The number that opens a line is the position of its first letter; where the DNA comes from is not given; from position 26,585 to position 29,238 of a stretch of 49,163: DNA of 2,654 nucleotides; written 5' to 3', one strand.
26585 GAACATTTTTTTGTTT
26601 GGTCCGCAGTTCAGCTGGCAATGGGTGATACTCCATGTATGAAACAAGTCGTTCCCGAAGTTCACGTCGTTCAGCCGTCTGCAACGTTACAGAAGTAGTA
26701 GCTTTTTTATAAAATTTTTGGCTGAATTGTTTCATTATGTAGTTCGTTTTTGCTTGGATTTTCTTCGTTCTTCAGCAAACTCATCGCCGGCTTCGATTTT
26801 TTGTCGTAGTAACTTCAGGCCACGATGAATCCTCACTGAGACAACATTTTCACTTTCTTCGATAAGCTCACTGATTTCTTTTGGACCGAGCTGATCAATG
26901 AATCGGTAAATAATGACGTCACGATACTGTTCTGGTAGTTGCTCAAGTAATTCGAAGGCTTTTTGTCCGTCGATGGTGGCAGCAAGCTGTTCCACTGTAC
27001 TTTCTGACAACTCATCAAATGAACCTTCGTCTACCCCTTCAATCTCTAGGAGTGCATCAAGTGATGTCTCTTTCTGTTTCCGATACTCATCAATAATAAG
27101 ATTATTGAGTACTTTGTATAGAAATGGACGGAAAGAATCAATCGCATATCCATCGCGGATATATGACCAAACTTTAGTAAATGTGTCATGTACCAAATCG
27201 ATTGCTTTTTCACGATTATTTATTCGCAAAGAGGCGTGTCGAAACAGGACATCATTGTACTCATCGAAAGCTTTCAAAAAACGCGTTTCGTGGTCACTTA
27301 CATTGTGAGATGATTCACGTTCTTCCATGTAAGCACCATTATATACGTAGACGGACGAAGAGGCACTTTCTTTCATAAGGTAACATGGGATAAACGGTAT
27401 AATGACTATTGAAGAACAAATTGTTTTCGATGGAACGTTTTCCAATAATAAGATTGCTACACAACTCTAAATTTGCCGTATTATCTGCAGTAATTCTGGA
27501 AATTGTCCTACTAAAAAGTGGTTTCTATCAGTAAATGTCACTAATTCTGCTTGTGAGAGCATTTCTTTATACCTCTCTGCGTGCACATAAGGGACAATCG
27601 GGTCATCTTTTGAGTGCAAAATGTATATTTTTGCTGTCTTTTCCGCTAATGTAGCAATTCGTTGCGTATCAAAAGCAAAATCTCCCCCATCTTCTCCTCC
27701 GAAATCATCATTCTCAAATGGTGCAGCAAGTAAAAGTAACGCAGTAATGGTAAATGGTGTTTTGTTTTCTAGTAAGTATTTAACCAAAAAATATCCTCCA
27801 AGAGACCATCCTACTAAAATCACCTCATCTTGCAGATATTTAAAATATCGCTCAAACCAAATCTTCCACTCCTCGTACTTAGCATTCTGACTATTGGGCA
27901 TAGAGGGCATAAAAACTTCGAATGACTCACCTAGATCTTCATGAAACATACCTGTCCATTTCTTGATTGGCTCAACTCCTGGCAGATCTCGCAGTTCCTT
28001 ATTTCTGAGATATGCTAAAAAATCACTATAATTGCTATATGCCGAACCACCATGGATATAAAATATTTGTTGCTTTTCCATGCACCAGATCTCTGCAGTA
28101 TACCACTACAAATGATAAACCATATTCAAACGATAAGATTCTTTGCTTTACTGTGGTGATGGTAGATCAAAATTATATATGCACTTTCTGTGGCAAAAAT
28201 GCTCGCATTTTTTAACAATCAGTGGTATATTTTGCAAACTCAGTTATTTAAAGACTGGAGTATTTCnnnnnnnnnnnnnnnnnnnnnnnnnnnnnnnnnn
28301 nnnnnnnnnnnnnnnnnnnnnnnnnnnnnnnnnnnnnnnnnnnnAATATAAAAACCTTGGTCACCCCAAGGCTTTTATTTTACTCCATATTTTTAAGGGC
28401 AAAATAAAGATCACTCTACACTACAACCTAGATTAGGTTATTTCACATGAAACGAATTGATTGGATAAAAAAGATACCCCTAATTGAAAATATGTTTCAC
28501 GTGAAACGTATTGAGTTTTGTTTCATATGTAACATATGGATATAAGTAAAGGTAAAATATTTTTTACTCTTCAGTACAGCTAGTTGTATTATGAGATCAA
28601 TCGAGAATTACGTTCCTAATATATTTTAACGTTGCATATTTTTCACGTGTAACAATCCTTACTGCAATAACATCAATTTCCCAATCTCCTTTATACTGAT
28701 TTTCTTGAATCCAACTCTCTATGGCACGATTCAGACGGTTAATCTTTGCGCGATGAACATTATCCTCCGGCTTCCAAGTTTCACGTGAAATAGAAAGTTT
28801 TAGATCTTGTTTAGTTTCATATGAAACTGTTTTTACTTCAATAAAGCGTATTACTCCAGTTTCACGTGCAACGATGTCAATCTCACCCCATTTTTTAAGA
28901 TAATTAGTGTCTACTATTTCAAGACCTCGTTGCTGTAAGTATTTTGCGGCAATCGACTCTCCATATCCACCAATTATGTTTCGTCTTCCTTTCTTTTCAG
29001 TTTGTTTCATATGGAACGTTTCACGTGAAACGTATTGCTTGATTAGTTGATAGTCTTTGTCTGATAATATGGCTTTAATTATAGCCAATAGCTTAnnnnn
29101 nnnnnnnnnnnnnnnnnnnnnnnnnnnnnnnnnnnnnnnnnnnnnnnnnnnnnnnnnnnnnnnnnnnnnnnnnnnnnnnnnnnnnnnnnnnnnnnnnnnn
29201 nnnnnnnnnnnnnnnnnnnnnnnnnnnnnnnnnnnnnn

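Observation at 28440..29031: Nine parS-like palindromes packed into 0.6 kb, in and around yraN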

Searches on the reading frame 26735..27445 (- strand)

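Call 10: search_protein_families(library=pfam, proteins=[window:26735-27445:-])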
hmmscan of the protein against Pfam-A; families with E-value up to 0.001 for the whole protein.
window:26735-27445:- (236 aa): 3 families
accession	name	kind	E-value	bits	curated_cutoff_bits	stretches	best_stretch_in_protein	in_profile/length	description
PF08281.18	Sigma70_r4_2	-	7.2e-12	45.2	25.7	1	165-213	6-54/54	Sigma-70, region 4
PF04542.20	Sigma70_r2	-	1e-08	35.3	24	1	60-125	2-69/71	Sigma-70 region 2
PF04545.22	Sigma70_r4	-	2.2e-06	27.5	24.1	1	166-215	1-50/50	Sigma-70, region 4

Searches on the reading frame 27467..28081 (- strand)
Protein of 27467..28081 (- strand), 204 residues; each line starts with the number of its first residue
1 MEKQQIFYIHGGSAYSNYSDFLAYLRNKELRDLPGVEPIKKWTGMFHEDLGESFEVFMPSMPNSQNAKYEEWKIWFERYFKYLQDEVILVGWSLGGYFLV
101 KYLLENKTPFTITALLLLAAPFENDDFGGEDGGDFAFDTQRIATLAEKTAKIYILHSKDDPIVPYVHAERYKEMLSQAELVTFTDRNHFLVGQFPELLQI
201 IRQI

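Call 10: search_protein_families(library=pfam, proteins=[window:27467-28081:-])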
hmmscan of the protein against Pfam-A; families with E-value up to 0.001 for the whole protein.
window:27467-28081:- (204 aa): 5 families
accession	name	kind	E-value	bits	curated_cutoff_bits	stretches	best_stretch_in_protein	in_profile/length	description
PF06821.19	Ser_hydrolase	-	2e-07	31.5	22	1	41-191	14-156/172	Serine hydrolase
PF00561.26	Abhydrolase_1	-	2e-07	31.4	25.8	0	42-120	16-102/245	alpha/beta hydrolase fold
PF12697.13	Abhydrolase_6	-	1e-05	26.8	26.3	0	79-123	57-96/217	Alpha/beta hydrolase family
PF00326.27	Peptidase_S9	-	0.00012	22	22.6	0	84-190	63-189/213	Prolyl oligopeptidase family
PF12146.15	Hydrolase_4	-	0.00066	19.5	27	0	84-122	75-111/239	Serine aminopeptidase, S33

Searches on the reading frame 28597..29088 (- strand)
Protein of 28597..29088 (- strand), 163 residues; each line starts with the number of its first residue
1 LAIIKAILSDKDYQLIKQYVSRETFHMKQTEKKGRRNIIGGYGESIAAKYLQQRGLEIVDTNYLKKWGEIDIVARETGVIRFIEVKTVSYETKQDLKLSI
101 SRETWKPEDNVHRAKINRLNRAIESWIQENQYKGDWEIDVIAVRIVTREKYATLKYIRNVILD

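Call 10: search_protein_families(library=pfam, proteins=[window:28597-29088:-])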
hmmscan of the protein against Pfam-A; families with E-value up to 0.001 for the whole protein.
window:28597-29088:- (163 aa): 1 family
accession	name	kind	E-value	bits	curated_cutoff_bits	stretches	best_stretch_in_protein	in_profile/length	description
PF02021.23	UPF0102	-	4.2e-19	69.1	23.6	1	43-143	1-80/80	Uncharacterised protein family UPF0102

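Call 11: search_protein_families(library=ncbifam, proteins=[window:28597-29088:-])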
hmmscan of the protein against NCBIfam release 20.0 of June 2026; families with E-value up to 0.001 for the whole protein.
window:28597-29088:- (163 aa): 22 families
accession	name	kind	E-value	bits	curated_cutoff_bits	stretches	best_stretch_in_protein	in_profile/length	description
NF009154.0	PRK12497.3-3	equivalog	2e-21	76.3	109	1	31-160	4-122/123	YraN family protein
NF009152.0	PRK12497.2-4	equivalog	1.1e-20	73.7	111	1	38-144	9-102/114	YraN family protein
NF011270.0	PRK14677.1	equivalog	2.9e-15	56.5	124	1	44-144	8-95/108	hypothetical protein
NF009150.0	PRK12497.1-3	equivalog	3.3e-15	56.2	81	1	38-161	7-117/118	YraN family protein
NF011271.0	PRK14678.1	equivalog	8.8e-15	54.8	172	1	34-150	3-107/120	hypothetical protein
NF011268.0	PRK14675.1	equivalog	2.4e-14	53.4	180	1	30-159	3-121/127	hypothetical protein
NF009153.0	PRK12497.3-1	equivalog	1.9e-12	47.4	171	1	33-149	6-114/125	YraN family protein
NF011274.0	PRK14681.1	equivalog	3.1e-12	46.6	207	1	31-144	37-143/158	hypothetical protein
NF009151.0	PRK12497.1-5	equivalog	3.9e-12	46.6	124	1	29-133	6-97/126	YraN family protein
NF011281.0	PRK14689.1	equivalog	4.5e-12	46.1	122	1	37-158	8-119/128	hypothetical protein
NF011273.0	PRK14680.1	equivalog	7.2e-12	45.4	199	1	37-160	6-117/134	hypothetical protein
TIGR00252.1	TIGR00252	hypoth_equivalog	2.6e-11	43.5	69.05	1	39-91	9-61/123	YraN family protein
NF011280.0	PRK14688.1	equivalog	2.2e-10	40.6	230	1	36-149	5-108/121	hypothetical protein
NF011277.0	PRK14684.1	equivalog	8.9e-07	29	199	1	39-88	8-57/120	hypothetical protein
NF011276.0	PRK14683.1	equivalog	1.2e-06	29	150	1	27-92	3-68/122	hypothetical protein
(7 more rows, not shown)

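Call 12: find_homologous_proteins(query=window:28597-29013:-)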
Query window:28597-29013:- (138 aa): 865 proteins with E <= 0.001 among 866 candidates; the best 120 are listed.
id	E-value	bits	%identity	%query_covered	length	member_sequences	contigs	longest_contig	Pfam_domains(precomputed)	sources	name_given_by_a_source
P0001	2.2e-83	295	100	100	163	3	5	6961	PF02021.24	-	-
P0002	2.9e-61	223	74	100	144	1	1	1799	PF02021.24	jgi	jgi:putative endonuclease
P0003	1.4e-60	221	75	99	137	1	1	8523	PF02021.24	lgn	-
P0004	1.9e-59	217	72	99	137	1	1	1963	PF02021.24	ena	-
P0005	2.8e-59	217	74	90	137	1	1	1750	PF02021.24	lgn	-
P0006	5.0e-59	216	72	99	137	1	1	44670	PF02021.24,PF08378.18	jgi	jgi:putative endonuclease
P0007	5.1e-59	216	74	99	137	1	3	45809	PF02021.24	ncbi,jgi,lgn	-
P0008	5.5e-59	216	72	99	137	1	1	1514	PF02021.24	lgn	-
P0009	1.0e-58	215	72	99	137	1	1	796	PF02021.24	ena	-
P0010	1.1e-58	215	71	98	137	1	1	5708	PF02021.24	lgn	-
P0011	1.8e-58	214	72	100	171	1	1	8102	PF02021.24,PF08378.18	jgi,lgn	jgi:putative endonuclease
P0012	2.3e-58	214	70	99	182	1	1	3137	PF02021.24,PF08378.18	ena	-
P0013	2.5e-58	214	71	99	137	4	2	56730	PF02021.24,PF08378.18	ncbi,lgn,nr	ncbi:MAG: YraN family protein [Candidatus Pacebacteria bacterium]|nr:YraN family protein [Candidatus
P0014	5.0e-58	213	69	99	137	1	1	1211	PF02021.24,PF08378.18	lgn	-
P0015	7.7e-58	212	72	99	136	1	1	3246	PF02021.24,PF08378.18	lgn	-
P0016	9.3e-58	212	70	99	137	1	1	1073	PF02021.24,PF08378.18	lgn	-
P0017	2.0e-57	211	71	99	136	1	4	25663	PF02021.24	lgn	-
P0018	2.4e-57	211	70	90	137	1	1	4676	PF02021.24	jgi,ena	-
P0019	2.6e-57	211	69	99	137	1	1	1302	PF02021.24,PF08378.18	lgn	-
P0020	2.6e-57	210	72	99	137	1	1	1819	PF02021.24,PF08378.18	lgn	-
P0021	3.1e-57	210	71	99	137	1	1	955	PF02021.24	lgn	-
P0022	3.6e-57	210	70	99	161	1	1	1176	PF02021.24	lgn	-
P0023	4.5e-57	210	71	99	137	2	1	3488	PF02021.24,PF08378.18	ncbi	-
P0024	5.5e-57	209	70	99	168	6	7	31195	PF02021.24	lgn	-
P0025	5.8e-57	209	69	99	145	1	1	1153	PF02021.24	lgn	-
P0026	6.6e-57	209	69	99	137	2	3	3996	PF02021.24,PF08378.18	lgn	-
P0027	7.3e-57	209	72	99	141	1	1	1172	PF02021.24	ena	-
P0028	7.5e-57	209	68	99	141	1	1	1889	PF02021.24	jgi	jgi:putative endonuclease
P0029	7.6e-57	209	70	99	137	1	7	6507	PF02021.24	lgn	-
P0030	8.7e-57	209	70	99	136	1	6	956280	PF02021.24,PF08378.18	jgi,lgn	jgi:putative endonuclease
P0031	9.1e-57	209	71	99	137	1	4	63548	PF02021.24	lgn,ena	-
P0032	1.0e-56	209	69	99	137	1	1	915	PF02021.24,PF08378.18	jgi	jgi:putative endonuclease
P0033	1.0e-56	209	69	99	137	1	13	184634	PF02021.24,PF08378.18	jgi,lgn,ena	-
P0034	1.1e-56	208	65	99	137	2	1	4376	PF02021.24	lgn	-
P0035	1.2e-56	208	70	99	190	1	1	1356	PF02021.24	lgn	-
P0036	1.6e-56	208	72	99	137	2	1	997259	PF02021.24,PF08378.18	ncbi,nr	ncbi:YraN family protein [Candidatus Nomurabacteria bacterium]|nr:YraN family protein [Candidatus No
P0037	1.7e-56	208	70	99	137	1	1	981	PF02021.24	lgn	-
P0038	2.1e-56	208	69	99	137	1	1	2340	PF02021.24,PF08378.18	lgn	-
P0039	2.4e-56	207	72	99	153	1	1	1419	PF02021.24,PF08378.18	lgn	-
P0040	2.6e-56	207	69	99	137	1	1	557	PF02021.24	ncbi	-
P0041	2.8e-56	207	71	99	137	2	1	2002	PF02021.24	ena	-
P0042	2.9e-56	207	70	100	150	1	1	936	PF02021.24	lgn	-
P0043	4.7e-56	206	69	99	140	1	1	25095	PF02021.24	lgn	-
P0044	5.0e-56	206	69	99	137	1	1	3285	PF02021.24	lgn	-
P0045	6.4e-56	206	66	99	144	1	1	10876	PF02021.24,PF08378.18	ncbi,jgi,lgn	ncbi:MAG: putative endonuclease [Candidatus Paceibacteria bacterium]|jgi:putative endonuclease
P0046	7.3e-56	206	67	100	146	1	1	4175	PF02021.24,PF08378.18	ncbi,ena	-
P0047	7.5e-56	206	68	99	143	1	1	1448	PF02021.24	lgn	-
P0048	1.0e-55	205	70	98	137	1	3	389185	PF02021.24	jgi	jgi:putative endonuclease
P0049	1.2e-55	205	66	99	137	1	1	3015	PF02021.24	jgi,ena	-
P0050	1.2e-55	205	70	98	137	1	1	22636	PF02021.24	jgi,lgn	jgi:putative endonuclease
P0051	1.4e-55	205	68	99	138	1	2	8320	PF02021.24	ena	-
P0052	1.4e-55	205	68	99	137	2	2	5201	PF02021.24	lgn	-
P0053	2.1e-55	204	67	99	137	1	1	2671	PF02021.24,PF08378.18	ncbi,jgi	-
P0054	2.8e-55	204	66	99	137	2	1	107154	PF02021.24,PF08378.18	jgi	jgi:putative endonuclease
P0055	3.0e-55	204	70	99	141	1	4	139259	PF02021.24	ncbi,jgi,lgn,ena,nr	ncbi:YraN family protein [Candidatus Nomurabacteria bacterium]|nr:YraN family protein [Candidatus Ka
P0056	3.5e-55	204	66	100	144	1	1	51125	PF02021.24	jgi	jgi:putative endonuclease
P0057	4.7e-55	203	69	99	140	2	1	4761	PF02021.24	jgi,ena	-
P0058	5.0e-55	203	66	99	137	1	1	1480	PF02021.24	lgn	-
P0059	5.4e-55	203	68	99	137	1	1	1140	PF02021.24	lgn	-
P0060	5.5e-55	203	66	99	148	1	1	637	PF02021.24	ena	-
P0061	5.9e-55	203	68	99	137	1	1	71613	PF02021.24,PF08378.18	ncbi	-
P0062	5.9e-55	203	66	99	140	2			PF02021.24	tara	tara:strand:- start:4646 stop:5068 length:423 start_codon:yes stop_codon:yes gene_type:complete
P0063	6.0e-55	203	68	99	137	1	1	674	PF02021.24,PF08378.18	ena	-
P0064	6.3e-55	203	69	99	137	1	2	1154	PF02021.24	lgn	-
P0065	7.6e-55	203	68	99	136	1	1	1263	PF02021.24,PF08378.18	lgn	-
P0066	9.9e-55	202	68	99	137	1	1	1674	PF02021.24,PF08378.18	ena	-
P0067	1.0e-54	202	68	99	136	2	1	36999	PF02021.24,PF08378.18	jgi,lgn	jgi:putative endonuclease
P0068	1.1e-54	202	67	96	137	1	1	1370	PF02021.24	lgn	-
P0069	1.1e-54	202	67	98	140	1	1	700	PF02021.24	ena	-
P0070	1.3e-54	202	65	99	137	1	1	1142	PF02021.24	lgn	-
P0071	1.5e-54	202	68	99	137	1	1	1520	PF02021.24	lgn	-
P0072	1.5e-54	202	66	99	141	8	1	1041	PF02021.24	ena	-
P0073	1.7e-54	201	68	99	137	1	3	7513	PF02021.24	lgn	-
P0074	2.1e-54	201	69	99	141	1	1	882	PF02021.24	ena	-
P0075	2.6e-54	201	69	98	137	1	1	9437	PF02021.24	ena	-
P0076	3.0e-54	201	68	99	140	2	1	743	PF02021.24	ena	-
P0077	3.2e-54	200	66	99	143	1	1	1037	PF02021.24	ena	-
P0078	3.8e-54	200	66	99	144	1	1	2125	PF02021.24,PF08378.18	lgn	-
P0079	3.8e-54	200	67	99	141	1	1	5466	PF02021.24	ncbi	-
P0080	3.9e-54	200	73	99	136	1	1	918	PF02021.24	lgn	-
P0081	3.9e-54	200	65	99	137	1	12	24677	PF02021.24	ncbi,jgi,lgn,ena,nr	ncbi:YraN family protein [Candidatus Kaiserbacteria bacterium]|nr:YraN family protein [Candidatus Ka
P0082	4.6e-54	200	68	98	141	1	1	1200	PF02021.24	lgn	-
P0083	4.8e-54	200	66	99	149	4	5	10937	PF02021.24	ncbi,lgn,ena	-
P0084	4.8e-54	200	67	99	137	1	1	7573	PF02021.24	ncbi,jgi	ncbi:MAG: hypothetical protein RLZZ230_766 [Candidatus Parcubacteria bacterium]|jgi:putative endonuc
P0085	5.1e-54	200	66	99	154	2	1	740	PF02021.24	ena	-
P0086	5.4e-54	200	66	97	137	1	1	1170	PF02021.24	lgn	-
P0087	6.3e-54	200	66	99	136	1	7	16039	PF02021.24,PF08378.18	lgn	-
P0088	6.4e-54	200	65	99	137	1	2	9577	PF02021.24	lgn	-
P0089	7.0e-54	199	67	99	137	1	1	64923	PF02021.24,PF08378.18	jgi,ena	-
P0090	7.7e-54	199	67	100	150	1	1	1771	PF02021.24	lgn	-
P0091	8.5e-54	199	67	99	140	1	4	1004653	PF02021.24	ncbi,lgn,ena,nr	ncbi:YraN family protein [Candidatus Nomurabacteria bacterium]|nr:YraN family protein [Candidatus No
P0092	9.0e-54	199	69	99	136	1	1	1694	PF02021.24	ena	-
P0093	9.1e-54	199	67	98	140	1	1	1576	PF02021.24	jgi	jgi:putative endonuclease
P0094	9.3e-54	199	64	100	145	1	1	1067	PF02021.24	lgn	-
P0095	1.1e-53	199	68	98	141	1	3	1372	PF02021.24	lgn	-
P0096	1.1e-53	199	64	99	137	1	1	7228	PF02021.24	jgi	-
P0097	1.1e-53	199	67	99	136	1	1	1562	PF02021.24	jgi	jgi:putative endonuclease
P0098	1.2e-53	199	67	99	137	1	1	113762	PF02021.24,PF08378.18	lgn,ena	-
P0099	1.2e-53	199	65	99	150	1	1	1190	PF02021.24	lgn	-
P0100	1.7e-53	198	68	98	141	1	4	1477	PF02021.24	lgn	-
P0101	1.8e-53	198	65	99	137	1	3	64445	PF02021.24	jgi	jgi:putative endonuclease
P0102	2.0e-53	198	65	98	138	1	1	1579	PF02021.24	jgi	jgi:putative endonuclease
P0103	2.0e-53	198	67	99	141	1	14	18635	PF02021.24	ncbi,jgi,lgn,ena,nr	ncbi:YraN family protein [Candidatus Kaiserbacteria bacterium]|nr:YraN family protein [Candidatus Ka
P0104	2.1e-53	198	68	99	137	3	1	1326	PF02021.24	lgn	-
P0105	2.3e-53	198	69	99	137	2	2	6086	PF02021.24,PF08378.18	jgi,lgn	-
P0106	2.4e-53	198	67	99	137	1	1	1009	PF02021.24,PF08378.18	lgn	-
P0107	2.5e-53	198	65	99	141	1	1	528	PF02021.24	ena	-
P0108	2.7e-53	197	64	99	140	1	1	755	PF02021.24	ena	-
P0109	2.7e-53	197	65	99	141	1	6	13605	PF02021.24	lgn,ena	-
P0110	3.0e-53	197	63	100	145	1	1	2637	PF02021.24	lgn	-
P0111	3.6e-53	197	65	99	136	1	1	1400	PF02021.24,PF08378.18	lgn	-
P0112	3.6e-53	197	65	99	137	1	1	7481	PF02021.24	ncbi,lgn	-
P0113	3.7e-53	197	65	99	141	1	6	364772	PF02021.24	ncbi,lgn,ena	ncbi:MAG: YraN family protein [Patescibacteria group bacterium]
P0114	5.5e-53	196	69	99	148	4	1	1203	PF02021.24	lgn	-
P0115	5.5e-53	196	66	99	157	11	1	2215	PF02021.24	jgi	jgi:putative endonuclease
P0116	5.6e-53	196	66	100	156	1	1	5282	PF02021.24,PF08378.18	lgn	-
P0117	6.3e-53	196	68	99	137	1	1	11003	PF02021.24,PF08378.18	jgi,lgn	jgi:putative endonuclease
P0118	7.2e-53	196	66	99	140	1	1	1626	PF02021.24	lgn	-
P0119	8.5e-53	196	65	99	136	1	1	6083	PF02021.24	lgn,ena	-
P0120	8.7e-53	196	68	99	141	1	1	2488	PF02021.24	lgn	-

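Call 15: find_related_loci(query=A1, collection=genome_contigs, flank=10000)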
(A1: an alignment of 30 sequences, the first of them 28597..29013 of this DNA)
Query A1 (138 aa) in genome_contigs; peptide patterns used: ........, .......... (x = any residue, [..] = any of these).
244 stretches matched a pattern; 206 encode a relative of the query (tblastn E <= 1e-3); the best 80 are kept; 80 distinct loci.
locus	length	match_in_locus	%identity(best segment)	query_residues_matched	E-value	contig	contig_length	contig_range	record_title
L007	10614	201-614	70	1-138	5e-63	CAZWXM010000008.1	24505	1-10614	MAG TPA_asm: uncultured Candidatus Saccharibacteria bacterium isolate SRP286056_co2_553 genome assembly, contig: NODE_29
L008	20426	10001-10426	70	1-138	1e-62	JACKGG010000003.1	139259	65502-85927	MAG: Candidatus Nomurabacteria bacterium isolate HK-STAS-PATE-28 HK-STAS-PATE-28_3, whole genome shotgun sequence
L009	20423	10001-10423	69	1-137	1e-62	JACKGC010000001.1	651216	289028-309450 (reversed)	MAG: Candidatus Nomurabacteria bacterium isolate HK-STAS-PATE-21 HK-STAS-PATE-21_1, whole genome shotgun sequence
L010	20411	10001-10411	72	1-137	2e-62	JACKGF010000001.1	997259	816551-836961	MAG: Candidatus Nomurabacteria bacterium isolate HK-STAS-PATE-27 HK-STAS-PATE-27_1, whole genome shotgun sequence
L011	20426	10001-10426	66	1-138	4e-61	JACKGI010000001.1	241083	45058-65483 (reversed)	MAG: Candidatus Nomurabacteria bacterium isolate HK-STAS-PATE-30 HK-STAS-PATE-30_1, whole genome shotgun sequence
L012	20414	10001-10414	68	1-138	8e-61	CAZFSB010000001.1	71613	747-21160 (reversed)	MAG TPA_asm: uncultured Candidatus Saccharibacteria bacterium isolate SRP319275_co4_64 genome assembly, contig: NODE_192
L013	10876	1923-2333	66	1-137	1e-60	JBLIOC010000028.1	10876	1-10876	MAG: Candidatus Paceibacteria bacterium isolate 3300053785_176 Ga0535658_0017392, whole genome shotgun sequence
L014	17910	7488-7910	67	1-137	5e-60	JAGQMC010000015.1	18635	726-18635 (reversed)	MAG: Candidatus Kaiserbacteria bacterium isolate HKST-UBA32 k127_1612823, whole genome shotgun sequence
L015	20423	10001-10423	66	1-137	7e-60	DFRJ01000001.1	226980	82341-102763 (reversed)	MAG TPA_asm: Patescibacteria group bacterium UBA3466 UBA3466_contig_2453, whole genome shotgun sequence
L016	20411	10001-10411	65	1-137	6e-60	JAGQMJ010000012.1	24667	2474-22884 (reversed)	MAG: Candidatus Kaiserbacteria bacterium isolate HKST-UBA39 NODE_12_length_24667_cov_7.326881, whole genome shotgun sequ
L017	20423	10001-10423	65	2-138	2e-59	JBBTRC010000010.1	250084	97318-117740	MAG: Patescibacteria group bacterium isolate H41-bin044_1 H41_bin044_1_000000000010, whole genome shotgun sequence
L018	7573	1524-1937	67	1-138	3e-59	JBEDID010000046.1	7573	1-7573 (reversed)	MAG: Candidatus Parcubacteria bacterium isolate NASQAN2015_010_A_bin.14 scaffold_000996, whole genome shotgun sequence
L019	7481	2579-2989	65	1-137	1e-57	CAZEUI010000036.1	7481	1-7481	MAG TPA_asm: uncultured Candidatus Saccharibacteria bacterium isolate binchicken_co53_23 genome assembly, contig: NODE_7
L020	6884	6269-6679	66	1-137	7e-57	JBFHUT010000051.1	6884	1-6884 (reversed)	MAG: Candidatus Paceibacteria bacterium isolate Mix_sand09.2021.07.G.23 k141_1712130_length_6884_cov_11.8599, whole geno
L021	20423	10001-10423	62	1-137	5e-57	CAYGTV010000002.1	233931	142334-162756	MAG TPA_asm: uncultured Candidatus Saccharibacteria bacterium isolate ERP117304_co2_145 genome assembly, contig: NODE_50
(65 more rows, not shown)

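Call 64: find_related_loci(query=A1, collection=viral_contigs, flank=10000)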
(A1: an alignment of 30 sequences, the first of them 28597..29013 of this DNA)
Query A1 (138 aa) in viral_contigs; peptide patterns used: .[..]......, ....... (x = any residue, [..] = any of these).
18 stretches matched a pattern, but none encodes a relative of the query by tblastn (E <= 1e-3).
